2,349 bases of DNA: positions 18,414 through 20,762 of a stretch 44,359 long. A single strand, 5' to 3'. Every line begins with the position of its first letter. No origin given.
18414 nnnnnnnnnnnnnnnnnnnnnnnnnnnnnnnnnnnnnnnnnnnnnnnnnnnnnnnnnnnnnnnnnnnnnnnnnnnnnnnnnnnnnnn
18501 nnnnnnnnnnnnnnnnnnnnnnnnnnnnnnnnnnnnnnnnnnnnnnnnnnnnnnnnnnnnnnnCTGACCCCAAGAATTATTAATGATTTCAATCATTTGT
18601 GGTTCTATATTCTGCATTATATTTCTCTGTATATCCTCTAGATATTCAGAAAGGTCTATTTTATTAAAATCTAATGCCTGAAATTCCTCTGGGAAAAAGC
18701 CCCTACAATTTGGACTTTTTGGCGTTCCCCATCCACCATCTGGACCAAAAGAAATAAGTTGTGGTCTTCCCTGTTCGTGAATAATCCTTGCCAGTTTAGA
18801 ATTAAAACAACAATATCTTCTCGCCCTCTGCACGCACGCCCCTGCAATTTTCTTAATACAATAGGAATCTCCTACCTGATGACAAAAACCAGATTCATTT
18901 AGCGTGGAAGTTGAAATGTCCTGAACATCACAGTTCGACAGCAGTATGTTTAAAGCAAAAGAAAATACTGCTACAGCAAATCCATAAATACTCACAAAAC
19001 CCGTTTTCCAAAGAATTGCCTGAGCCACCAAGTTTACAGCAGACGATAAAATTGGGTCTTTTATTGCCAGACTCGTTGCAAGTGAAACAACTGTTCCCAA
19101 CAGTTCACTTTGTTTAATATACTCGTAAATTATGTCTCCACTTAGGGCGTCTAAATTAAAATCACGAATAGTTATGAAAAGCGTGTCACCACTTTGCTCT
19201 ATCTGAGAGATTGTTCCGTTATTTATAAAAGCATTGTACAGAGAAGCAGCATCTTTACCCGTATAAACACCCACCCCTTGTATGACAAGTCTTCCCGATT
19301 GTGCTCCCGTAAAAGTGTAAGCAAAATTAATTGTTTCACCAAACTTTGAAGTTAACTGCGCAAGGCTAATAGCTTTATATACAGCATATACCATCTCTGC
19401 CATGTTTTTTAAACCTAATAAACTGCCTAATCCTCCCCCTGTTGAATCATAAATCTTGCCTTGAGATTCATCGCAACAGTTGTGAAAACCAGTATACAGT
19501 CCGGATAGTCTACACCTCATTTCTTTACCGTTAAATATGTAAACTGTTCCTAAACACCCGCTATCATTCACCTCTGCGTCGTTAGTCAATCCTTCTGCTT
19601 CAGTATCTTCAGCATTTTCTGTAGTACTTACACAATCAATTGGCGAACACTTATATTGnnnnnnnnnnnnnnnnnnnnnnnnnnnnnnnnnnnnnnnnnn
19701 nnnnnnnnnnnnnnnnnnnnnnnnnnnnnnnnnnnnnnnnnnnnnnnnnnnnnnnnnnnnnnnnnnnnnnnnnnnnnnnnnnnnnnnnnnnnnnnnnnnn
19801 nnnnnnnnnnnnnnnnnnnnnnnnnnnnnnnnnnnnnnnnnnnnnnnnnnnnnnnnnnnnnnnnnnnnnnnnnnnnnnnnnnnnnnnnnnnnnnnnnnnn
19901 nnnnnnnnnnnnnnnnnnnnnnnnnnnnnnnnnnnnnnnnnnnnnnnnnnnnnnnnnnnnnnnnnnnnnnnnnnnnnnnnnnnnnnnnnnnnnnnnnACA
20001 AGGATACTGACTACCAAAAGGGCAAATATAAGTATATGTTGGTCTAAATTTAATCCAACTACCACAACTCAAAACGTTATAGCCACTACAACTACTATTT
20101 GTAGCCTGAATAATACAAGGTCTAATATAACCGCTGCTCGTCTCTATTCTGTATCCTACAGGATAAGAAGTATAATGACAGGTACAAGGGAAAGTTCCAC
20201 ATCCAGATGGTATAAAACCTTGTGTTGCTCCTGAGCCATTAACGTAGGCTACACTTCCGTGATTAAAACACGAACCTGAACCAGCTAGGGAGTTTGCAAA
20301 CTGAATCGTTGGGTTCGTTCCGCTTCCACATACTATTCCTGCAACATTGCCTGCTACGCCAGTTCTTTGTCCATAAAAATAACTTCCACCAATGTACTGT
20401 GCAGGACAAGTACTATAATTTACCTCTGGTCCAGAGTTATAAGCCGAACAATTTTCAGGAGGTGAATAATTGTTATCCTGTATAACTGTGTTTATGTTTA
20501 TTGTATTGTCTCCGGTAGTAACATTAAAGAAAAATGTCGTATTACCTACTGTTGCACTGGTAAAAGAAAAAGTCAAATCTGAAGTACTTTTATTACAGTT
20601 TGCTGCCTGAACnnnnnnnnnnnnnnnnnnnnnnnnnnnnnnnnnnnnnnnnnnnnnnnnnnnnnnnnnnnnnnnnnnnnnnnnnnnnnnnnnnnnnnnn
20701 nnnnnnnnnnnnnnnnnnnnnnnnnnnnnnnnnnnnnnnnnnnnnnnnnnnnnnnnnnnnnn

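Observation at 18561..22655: TraN doubled in size by two SLH domains and alternating Cys modules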

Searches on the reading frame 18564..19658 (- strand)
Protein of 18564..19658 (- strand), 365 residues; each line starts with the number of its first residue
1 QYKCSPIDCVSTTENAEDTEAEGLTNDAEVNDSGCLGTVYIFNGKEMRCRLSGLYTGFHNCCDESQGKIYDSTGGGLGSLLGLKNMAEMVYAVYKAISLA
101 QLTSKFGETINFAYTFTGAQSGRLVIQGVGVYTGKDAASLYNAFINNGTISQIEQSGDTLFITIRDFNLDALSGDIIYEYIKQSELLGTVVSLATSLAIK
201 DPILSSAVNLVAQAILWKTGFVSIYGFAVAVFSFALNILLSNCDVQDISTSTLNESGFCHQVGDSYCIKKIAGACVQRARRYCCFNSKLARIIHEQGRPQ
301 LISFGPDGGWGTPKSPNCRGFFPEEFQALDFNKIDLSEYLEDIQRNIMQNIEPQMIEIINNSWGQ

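Call 40: search_protein_representatives(protein=window:18564-19658:-)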
Query: 365 residues. Proteins with E-value up to 0.001 (for the whole library): 3037; up to 1e-10: 1890; up to 1e-30: 364. The best 150 are listed.
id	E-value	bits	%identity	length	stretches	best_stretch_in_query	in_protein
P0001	2.0e-205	698.0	83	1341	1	1-365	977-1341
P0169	1.7e-100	352.8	51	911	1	1-358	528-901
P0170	2.6e-93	329.3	47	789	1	2-360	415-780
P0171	2.6e-93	329.2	51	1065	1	3-362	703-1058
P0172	9.4e-93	327.4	51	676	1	1-362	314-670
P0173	1.7e-92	326.6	48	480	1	1-365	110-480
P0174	6.7e-92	324.6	48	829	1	2-362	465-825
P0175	1.3e-90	320.4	48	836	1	2-365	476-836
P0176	9.0e-90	317.6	48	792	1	2-362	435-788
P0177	9.9e-89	314.2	48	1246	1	1-363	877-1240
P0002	6.9e-87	308.1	50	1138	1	1-363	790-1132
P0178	1.4e-78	280.8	46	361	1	3-355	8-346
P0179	3.8e-78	279.4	46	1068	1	18-360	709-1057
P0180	1.2e-77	277.7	46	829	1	2-355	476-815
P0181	2.2e-77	276.9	48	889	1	14-354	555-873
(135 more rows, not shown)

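Call 77: search_protein_families(library=pfam, alignment_id=A5, max_evalue=0.001)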
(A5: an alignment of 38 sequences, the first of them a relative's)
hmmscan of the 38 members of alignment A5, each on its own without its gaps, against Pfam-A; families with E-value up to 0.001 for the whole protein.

A. member 1, P0169 (911 aa): 1 family
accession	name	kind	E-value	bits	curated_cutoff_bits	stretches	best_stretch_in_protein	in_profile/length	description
PF06986.16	F_T4SS_TraN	-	2.6e-18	67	23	1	781-864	162-239/240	F-type Type IV secretion system, TraN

B. families by the number of members that match (of 38 scanned): 6 families
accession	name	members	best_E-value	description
PF06986.16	F_T4SS_TraN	38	2.8e-32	F-type Type IV secretion system, TraN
PF01607.29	CBM_14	7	7.3e-18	Chitin binding Peritrophin-A domain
PF13385.13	Laminin_G_3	1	1.3e-35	Concanavalin A-like lectin/glucanases superfamily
PF13946.11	DUF4214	1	5.3e-10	Domain of unknown function (DUF4214)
PF24748.1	Galaxin_repeat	1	1.2e-09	Galaxin-like repeats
PF12662.13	cEGF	1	1.7e-08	Complement Clr-like EGF-like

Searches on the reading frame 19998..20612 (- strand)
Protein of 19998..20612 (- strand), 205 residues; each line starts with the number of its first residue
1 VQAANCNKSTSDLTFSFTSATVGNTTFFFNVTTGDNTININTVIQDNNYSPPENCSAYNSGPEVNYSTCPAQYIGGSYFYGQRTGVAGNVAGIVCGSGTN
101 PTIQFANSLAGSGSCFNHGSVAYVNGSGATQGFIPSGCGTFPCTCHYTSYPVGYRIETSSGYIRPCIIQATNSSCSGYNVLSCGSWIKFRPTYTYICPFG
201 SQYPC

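Call 39: search_protein_families(library=pfam, proteins=[window:19998-20612:-], max_evalue=10)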
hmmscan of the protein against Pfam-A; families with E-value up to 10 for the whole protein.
seq(205 aa): 1 family
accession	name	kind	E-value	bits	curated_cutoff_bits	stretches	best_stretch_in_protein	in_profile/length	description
PF21881.2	STIV_penton_2nd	-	0.11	13.4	27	1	16-45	38-67/85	A223 penton protein second domain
